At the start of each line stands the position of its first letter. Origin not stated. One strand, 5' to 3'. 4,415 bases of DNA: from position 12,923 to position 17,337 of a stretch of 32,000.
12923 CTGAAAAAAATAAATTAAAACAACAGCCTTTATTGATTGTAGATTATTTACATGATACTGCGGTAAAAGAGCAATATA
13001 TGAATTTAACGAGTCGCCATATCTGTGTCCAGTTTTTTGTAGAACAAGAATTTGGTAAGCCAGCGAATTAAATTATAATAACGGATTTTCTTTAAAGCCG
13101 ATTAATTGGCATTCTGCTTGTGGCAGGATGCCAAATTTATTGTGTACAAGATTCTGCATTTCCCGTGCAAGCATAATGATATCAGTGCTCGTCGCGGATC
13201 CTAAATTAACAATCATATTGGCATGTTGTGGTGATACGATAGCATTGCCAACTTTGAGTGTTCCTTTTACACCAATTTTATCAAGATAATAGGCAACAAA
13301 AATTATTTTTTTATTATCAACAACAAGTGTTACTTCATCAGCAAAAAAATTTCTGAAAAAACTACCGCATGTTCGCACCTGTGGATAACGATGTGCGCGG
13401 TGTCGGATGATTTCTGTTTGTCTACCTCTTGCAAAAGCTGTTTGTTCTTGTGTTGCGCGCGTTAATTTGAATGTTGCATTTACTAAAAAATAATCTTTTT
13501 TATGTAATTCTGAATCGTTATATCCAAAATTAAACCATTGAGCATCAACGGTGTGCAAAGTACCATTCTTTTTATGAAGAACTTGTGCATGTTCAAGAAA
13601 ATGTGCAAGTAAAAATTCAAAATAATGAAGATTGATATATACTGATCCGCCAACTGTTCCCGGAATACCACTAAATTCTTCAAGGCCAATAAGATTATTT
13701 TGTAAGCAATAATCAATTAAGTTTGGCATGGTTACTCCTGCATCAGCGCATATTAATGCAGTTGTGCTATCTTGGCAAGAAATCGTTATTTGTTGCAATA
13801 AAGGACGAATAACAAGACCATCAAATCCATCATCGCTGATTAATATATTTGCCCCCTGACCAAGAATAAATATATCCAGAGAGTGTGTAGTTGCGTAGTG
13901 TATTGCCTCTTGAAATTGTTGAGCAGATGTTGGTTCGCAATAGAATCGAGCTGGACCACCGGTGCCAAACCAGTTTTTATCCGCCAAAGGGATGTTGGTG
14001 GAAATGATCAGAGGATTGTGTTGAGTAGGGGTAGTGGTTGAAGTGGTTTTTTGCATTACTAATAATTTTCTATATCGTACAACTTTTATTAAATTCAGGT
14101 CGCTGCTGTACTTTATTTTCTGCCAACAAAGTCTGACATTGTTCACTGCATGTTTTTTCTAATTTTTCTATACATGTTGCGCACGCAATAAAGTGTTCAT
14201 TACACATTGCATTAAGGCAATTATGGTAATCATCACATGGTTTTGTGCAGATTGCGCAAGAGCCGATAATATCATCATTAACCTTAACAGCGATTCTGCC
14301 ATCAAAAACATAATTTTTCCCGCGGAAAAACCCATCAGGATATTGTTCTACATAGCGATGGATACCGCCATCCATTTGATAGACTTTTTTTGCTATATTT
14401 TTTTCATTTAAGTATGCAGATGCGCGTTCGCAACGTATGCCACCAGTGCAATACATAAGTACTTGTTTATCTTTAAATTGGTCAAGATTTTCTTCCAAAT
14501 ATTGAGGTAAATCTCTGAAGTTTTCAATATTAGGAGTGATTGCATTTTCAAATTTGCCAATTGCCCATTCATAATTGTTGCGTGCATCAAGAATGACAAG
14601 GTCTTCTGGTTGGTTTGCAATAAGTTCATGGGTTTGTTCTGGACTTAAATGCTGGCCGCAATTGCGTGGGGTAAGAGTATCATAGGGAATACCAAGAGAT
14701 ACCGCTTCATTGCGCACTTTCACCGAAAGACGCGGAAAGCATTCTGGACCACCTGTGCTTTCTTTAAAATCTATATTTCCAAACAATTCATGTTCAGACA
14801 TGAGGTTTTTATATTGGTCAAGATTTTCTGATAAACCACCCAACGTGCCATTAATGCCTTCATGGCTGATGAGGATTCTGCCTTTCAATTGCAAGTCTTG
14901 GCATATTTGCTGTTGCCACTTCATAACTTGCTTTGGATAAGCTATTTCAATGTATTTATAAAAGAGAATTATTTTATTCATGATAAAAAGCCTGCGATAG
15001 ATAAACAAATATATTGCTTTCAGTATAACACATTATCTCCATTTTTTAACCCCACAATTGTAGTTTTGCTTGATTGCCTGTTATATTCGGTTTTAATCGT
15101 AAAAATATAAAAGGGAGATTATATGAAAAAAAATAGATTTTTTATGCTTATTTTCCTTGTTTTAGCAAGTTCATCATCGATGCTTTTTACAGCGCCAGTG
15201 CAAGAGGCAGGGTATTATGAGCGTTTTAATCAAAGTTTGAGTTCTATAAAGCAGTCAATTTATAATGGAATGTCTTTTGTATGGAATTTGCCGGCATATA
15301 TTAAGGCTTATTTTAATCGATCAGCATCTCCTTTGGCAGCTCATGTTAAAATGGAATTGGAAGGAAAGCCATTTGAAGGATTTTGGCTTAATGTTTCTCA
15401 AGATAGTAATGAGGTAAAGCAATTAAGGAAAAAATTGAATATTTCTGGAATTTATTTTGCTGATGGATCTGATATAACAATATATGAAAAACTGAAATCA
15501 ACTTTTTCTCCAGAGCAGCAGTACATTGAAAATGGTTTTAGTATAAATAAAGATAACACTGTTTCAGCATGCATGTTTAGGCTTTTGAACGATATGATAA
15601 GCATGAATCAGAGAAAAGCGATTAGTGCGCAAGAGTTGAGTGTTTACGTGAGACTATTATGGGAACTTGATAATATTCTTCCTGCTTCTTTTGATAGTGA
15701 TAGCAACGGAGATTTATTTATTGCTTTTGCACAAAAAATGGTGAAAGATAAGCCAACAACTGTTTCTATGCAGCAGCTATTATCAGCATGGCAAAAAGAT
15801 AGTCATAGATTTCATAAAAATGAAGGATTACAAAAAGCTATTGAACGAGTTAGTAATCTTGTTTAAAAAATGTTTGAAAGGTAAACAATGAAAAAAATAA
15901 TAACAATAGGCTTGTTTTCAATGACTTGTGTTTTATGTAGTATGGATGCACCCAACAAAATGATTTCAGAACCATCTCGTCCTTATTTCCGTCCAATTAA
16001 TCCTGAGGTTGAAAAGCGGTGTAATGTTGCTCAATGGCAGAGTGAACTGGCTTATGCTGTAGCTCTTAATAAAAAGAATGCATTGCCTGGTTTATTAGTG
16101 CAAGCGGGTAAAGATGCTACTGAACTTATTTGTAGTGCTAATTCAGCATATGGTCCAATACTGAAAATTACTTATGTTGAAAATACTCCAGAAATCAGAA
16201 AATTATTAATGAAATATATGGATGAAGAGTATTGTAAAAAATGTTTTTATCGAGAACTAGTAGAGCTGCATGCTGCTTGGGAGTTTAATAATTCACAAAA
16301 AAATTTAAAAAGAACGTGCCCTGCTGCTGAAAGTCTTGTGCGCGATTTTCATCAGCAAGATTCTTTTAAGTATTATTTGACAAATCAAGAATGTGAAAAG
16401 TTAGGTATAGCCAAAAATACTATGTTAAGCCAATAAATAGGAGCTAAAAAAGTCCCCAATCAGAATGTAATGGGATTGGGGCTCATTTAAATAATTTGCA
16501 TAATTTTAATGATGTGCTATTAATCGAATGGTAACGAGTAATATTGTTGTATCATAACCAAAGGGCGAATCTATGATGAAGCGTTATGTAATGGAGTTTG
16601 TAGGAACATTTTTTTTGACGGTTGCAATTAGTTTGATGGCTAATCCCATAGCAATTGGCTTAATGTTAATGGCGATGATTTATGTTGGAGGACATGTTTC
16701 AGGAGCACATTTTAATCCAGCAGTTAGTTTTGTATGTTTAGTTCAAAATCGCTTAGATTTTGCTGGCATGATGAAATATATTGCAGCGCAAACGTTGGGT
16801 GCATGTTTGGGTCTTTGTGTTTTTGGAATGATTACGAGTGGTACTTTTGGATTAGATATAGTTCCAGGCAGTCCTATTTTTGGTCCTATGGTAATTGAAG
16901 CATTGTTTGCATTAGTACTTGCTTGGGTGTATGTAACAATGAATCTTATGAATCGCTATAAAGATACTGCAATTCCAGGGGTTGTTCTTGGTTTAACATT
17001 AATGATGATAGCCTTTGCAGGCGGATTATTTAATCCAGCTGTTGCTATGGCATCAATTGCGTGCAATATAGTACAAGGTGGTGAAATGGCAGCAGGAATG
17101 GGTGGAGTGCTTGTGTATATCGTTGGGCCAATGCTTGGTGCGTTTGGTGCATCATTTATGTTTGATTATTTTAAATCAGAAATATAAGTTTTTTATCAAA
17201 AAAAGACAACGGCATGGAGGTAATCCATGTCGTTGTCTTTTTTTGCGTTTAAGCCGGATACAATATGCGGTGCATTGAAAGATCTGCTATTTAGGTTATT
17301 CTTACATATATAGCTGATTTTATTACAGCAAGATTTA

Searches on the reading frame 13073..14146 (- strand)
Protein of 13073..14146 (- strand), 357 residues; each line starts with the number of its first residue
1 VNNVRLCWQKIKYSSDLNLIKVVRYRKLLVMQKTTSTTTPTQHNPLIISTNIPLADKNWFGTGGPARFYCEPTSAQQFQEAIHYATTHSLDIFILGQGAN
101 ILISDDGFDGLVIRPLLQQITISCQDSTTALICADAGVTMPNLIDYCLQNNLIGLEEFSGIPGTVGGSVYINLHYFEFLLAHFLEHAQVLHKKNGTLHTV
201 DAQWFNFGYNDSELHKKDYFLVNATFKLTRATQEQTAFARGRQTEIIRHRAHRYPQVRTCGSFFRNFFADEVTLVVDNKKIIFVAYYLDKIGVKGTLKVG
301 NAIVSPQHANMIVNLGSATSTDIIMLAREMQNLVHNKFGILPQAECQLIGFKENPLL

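Call 90: search_protein_families(library=pfam, proteins=[window:13073-14146:-], max_evalue=0.001)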
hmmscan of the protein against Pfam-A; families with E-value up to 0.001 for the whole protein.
window:13073-14146:- (357 aa): 2 families
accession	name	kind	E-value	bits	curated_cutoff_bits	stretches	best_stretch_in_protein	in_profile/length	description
PF02873.21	MurB_C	-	2e-17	63.6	27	1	243-349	6-99/99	UDP-N-acetylenolpyruvoylglucosamine reductase, C-terminal domain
PF01565.28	FAD_binding_4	-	9.2e-15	55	26.4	1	68-200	3-138/139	FAD binding domain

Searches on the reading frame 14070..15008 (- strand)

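Call 91: search_protein_families(library=pfam, proteins=[window:14070-15008:-], max_evalue=0.001)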
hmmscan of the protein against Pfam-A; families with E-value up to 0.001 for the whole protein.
window:14070-15008:- (312 aa): 3 families
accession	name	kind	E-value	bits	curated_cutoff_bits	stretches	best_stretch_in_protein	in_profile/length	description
PF17773.7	UPF0176_N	-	7e-25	87.7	26.2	1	12-101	2-91/92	UPF0176 acylphosphatase like domain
PF12368.13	Rhodanese_C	-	4.1e-20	72.3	26.9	1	229-292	1-66/66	Rhodanase C-terminal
PF00581.25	Rhodanese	-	2.5e-10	41.1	22.2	1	123-221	2-101/102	Rhodanese-like domain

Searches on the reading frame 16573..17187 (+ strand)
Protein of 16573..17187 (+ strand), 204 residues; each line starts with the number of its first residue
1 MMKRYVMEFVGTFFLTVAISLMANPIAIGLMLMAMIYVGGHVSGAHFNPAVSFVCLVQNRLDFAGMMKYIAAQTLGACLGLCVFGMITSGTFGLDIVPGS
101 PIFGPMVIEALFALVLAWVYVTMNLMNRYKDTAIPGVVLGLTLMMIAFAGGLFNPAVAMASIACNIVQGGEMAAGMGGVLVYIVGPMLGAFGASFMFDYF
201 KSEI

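Call 17: search_protein_families(library=pfam, proteins=[window:16573-17187:+])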
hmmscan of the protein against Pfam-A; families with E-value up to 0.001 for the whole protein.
window:16573-17187:+ (204 aa): 1 family
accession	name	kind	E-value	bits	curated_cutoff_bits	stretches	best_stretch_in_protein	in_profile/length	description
PF00230.25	MIP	-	7.2e-19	68.9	25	1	21-197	43-222/222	Major intrinsic protein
